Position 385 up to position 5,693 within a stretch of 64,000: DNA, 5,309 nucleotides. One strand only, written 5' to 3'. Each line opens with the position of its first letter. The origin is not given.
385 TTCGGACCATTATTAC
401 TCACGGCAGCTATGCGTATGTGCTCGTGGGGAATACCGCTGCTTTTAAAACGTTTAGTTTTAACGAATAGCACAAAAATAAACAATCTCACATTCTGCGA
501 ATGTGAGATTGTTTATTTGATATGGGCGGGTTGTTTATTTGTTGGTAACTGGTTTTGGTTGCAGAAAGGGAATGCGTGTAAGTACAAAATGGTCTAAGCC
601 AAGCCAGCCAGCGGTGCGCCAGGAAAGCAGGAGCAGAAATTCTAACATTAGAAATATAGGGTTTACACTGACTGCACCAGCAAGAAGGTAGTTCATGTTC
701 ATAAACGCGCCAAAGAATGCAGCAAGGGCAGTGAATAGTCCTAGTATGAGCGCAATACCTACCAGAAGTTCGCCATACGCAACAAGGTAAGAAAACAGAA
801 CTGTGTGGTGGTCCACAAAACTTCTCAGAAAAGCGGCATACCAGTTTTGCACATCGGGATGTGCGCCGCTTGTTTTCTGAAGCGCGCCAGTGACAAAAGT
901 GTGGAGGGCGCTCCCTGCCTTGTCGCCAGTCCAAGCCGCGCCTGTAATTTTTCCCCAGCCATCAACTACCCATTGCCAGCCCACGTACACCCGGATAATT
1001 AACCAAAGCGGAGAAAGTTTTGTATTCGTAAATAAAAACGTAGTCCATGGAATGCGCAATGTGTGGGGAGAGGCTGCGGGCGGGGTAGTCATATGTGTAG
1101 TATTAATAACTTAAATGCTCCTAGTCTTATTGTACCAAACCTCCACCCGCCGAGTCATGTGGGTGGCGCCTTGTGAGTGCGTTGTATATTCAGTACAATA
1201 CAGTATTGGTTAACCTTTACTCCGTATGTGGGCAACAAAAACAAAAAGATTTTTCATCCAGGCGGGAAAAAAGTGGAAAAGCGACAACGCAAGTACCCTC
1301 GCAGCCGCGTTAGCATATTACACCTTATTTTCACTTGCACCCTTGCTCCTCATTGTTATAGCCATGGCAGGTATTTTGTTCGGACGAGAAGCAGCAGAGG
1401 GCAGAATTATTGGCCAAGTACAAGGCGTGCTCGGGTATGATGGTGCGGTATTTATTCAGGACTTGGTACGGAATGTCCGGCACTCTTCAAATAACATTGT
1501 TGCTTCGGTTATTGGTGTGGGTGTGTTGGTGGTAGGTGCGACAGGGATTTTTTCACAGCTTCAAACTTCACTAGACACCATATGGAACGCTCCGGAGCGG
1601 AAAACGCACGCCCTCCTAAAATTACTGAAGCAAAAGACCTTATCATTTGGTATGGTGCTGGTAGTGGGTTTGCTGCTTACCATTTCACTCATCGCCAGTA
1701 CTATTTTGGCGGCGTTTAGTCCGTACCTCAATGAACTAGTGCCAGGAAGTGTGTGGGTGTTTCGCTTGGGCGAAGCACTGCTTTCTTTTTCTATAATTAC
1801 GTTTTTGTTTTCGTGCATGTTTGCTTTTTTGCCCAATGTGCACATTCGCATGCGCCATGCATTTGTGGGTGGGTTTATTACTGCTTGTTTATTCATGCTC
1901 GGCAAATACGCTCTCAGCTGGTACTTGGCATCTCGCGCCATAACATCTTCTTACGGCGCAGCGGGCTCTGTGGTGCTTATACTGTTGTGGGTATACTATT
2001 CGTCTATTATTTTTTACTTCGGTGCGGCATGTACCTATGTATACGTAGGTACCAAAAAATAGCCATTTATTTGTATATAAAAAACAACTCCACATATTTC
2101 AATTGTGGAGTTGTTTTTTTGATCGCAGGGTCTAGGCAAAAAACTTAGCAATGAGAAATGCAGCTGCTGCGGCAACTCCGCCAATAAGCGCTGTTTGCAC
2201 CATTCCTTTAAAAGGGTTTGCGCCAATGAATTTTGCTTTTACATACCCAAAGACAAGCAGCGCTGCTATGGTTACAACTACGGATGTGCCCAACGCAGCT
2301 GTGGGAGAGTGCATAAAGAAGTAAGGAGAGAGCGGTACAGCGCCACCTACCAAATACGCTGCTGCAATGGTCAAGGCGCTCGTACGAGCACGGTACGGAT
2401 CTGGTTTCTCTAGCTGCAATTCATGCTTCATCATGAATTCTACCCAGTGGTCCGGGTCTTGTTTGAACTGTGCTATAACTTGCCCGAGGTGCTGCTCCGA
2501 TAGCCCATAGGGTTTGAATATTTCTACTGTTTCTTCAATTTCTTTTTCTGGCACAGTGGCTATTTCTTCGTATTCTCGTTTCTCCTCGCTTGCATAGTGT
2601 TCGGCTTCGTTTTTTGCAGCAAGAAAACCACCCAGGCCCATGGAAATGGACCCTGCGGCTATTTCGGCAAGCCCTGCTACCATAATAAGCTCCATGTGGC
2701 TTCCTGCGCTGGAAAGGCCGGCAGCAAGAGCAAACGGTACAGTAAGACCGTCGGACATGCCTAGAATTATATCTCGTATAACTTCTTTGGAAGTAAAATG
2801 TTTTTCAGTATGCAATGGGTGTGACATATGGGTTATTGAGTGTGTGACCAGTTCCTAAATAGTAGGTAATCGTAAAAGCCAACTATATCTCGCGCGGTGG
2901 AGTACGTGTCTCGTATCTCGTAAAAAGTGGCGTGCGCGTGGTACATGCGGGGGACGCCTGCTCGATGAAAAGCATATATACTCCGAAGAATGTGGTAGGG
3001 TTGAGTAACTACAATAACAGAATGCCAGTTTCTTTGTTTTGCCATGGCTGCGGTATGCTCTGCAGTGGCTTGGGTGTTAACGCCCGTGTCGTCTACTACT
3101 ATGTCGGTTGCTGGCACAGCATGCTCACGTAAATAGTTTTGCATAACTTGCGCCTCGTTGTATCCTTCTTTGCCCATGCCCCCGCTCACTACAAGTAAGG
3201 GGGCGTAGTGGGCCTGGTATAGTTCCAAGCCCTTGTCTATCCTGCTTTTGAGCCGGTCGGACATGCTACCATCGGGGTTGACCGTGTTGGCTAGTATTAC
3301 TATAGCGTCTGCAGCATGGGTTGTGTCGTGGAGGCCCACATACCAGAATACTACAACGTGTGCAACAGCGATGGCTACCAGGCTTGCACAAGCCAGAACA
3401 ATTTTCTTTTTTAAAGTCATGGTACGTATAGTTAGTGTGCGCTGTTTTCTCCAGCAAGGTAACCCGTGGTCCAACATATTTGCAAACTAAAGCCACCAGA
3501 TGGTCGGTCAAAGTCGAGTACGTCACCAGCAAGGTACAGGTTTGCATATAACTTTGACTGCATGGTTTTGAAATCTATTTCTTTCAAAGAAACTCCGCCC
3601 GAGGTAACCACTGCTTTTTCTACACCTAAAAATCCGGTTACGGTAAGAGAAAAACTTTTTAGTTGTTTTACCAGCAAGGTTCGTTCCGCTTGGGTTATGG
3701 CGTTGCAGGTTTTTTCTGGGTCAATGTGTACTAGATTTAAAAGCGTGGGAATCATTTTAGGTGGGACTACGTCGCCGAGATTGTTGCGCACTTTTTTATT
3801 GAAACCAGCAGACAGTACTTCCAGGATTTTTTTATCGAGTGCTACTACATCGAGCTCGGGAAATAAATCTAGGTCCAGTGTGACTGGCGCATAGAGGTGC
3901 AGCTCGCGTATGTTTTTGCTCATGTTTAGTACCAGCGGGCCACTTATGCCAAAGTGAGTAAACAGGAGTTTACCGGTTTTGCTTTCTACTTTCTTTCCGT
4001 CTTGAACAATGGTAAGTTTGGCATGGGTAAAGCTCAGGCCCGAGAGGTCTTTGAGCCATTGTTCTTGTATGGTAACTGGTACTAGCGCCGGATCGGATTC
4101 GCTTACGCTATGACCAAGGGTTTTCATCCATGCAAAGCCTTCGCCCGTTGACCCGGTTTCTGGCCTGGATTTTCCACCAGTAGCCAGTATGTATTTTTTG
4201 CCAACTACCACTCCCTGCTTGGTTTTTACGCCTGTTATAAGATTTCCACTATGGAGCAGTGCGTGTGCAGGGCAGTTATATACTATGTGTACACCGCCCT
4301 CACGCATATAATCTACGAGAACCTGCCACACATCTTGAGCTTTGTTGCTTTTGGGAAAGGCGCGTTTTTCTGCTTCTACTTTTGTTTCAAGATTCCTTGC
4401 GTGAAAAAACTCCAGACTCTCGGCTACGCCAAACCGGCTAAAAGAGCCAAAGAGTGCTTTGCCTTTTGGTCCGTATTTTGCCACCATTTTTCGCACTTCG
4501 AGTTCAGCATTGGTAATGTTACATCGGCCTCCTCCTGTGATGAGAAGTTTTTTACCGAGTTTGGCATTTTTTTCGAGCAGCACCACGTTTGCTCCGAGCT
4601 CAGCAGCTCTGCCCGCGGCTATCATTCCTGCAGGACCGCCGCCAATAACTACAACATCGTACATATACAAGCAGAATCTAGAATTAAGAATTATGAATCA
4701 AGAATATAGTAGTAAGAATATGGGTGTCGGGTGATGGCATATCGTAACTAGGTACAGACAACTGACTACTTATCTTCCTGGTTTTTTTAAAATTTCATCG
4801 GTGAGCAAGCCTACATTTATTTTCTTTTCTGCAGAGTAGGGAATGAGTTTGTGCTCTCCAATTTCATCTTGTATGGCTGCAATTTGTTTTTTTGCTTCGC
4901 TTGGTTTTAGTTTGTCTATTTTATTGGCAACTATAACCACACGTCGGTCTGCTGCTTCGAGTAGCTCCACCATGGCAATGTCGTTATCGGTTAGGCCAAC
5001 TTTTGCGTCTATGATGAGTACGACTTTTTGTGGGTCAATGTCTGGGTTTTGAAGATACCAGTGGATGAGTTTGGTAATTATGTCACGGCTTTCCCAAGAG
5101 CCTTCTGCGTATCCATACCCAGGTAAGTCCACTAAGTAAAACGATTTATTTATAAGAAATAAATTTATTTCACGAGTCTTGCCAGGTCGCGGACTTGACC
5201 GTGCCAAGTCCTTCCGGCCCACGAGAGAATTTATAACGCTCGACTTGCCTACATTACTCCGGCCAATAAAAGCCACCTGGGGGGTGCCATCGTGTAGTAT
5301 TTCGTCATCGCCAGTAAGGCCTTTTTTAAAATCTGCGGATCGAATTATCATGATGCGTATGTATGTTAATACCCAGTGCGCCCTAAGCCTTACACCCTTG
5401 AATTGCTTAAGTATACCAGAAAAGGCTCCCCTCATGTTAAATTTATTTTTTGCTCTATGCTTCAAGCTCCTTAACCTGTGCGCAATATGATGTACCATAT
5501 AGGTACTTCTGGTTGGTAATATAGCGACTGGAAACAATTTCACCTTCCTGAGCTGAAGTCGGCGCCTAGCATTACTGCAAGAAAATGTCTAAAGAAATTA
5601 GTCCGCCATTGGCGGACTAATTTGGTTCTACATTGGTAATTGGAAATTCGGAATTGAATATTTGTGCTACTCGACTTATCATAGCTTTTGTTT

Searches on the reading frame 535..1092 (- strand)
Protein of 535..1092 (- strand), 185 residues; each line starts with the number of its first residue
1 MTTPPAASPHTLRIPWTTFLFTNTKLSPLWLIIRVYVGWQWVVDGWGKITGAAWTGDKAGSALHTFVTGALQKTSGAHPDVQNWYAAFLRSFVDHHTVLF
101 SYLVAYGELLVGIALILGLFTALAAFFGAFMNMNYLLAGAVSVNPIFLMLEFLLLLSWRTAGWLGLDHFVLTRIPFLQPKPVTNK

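Call 52: search_protein_families(library=pfam, proteins=[window:535-1092:-], max_evalue=0.00001)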
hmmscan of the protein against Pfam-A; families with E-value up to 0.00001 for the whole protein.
window:535-1092:- (185 aa): 2 families
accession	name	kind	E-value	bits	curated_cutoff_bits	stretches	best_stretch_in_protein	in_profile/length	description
PF07681.17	DoxX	-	9.7e-11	42.6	23.6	1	29-133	1-77/85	DoxX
PF04173.18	DoxD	-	5e-06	27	22.7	0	32-172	4-146/167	TQO small subunit DoxD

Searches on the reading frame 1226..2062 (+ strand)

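Call 52: search_protein_families(library=pfam, proteins=[window:1226-2062:+], max_evalue=0.00001)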
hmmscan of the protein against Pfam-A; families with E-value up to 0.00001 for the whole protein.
window:1226-2062:+ (278 aa): 1 family
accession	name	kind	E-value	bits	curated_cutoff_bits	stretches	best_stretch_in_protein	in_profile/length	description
PF03631.20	Virul_fac_BrkB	-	2.3e-50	172.1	33.7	1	19-273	2-255/259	Virulence factor BrkB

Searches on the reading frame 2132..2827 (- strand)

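Call 52: search_protein_families(library=pfam, proteins=[window:2132-2827:-], max_evalue=0.00001)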
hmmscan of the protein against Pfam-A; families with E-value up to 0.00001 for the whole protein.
window:2132-2827:- (231 aa): 1 family
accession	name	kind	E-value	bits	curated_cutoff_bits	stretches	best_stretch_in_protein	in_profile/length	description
PF01988.24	VIT1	-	1.4e-69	234.7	28.1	1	17-227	1-213/214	VIT family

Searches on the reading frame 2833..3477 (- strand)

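Call 52: search_protein_families(library=pfam, proteins=[window:2833-3477:-], max_evalue=0.00001)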
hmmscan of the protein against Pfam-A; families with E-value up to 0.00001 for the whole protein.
window:2833-3477:- (214 aa): 1 family
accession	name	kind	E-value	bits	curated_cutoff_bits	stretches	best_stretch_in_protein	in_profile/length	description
PF02698.23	DUF218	-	1.7e-28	99.6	27.6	1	57-181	1-109/133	DUF218 domain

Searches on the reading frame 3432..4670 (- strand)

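Call 52: search_protein_families(library=pfam, proteins=[window:3432-4670:-], max_evalue=0.00001)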
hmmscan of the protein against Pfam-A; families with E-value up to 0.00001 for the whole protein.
window:3432-4670:- (412 aa): 8 families
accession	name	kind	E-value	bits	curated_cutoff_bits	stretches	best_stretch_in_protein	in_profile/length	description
PF03486.20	HI0933_like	-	4.1e-73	246.3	50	1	5-408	2-243/244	HI0933-like protein Rossmann domain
PF22780.1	HI0933_like_1st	-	2.8e-34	118.8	27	1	194-355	2-165/165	HI0933-like protein barrel and H2TH domain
PF12831.13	FAD_oxidored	-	1.6e-12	47.9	27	1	5-164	1-144/416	FAD dependent oxidoreductase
PF00890.30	FAD_binding_2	-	5.5e-10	39.5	20.4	1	5-49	1-45/414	FAD binding domain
PF01266.30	DAO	-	6.7e-10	39.4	27.9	0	5-39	1-35/353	FAD dependent oxidoreductase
PF07992.20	Pyr_redox_2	-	1.6e-07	31.5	26.1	1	4-169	1-112/291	Pyridine nucleotide-disulphide oxidoreductase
PF01134.28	GIDA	-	4.1e-06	26.6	22.1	0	5-36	1-32/391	Glucose inhibited division protein A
PF00070.33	Pyr_redox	-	6.7e-06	27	22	0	6-39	2-35/82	Pyridine nucleotide-disulphide oxidoreductase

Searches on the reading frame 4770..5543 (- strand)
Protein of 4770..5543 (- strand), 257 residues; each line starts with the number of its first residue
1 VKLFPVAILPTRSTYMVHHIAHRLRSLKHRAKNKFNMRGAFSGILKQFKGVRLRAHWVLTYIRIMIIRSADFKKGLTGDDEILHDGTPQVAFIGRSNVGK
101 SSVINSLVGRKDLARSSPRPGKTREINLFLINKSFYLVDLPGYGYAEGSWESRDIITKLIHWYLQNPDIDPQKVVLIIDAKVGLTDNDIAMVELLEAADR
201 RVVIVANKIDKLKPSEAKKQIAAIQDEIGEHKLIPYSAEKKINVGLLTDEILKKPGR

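Call 52: search_protein_families(library=pfam, proteins=[window:4770-5543:-], max_evalue=0.00001)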
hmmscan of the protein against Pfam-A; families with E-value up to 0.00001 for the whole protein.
window:4770-5543:- (257 aa): 5 families
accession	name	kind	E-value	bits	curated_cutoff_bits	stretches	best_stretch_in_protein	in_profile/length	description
PF01926.29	MMR_HSR1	-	1.2e-19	71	21.9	1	89-208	1-113/113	50S ribosome-binding GTPase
PF02421.24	FeoB_N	-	4.6e-12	46.2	27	1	89-250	2-155/156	Ferrous iron transport protein B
PF03193.22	RsgA_GTPase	-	3.9e-09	37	30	0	89-143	108-168/174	RsgA GTPase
PF00350.29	Dynamin_N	-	1.8e-07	31.8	27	0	90-117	1-28/168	Dynamin family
PF00009.33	GTP_EFTU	-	4.3e-07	30.2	26.5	1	174-252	96-183/188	Elongation factor Tu GTP binding domain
